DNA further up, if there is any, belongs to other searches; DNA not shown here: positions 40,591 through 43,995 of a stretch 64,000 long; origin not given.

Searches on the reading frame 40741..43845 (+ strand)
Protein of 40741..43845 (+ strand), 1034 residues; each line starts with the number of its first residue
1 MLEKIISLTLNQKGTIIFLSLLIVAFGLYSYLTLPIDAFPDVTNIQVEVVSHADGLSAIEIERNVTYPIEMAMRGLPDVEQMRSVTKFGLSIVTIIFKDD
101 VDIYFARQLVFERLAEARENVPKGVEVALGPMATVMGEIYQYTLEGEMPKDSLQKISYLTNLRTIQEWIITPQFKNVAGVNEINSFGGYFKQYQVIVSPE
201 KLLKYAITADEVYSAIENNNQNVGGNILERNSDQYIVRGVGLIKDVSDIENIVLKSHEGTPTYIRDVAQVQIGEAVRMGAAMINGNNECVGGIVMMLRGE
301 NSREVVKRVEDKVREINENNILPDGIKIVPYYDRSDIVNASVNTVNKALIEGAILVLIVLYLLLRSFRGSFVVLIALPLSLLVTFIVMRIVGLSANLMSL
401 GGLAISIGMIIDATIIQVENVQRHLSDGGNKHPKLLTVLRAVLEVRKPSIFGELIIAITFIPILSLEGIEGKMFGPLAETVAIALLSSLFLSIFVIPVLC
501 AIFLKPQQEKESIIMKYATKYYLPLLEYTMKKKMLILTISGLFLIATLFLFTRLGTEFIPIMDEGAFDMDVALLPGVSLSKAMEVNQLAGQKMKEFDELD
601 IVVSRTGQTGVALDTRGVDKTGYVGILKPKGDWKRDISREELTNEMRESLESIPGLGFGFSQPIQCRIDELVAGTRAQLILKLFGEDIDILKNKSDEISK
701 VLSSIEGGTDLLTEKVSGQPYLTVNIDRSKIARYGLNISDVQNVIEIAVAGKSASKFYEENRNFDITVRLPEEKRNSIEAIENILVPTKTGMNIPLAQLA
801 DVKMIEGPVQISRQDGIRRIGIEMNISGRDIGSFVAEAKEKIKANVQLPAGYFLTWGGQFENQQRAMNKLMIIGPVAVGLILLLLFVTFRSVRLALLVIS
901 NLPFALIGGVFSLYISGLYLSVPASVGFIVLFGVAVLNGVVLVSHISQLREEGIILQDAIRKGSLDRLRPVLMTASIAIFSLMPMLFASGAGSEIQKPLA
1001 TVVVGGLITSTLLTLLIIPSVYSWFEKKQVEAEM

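Call 63: search_protein_families(library=phrogs, proteins=[window:40741-43845:+], max_evalue=0.00001)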
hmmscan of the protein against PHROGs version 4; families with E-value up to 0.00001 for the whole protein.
window:40741-43845:+ (1034 aa): 1 family
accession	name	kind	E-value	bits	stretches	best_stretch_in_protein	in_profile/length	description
phrog_7301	-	unknown function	2e-218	728.6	1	4-1031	2-1029/1035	-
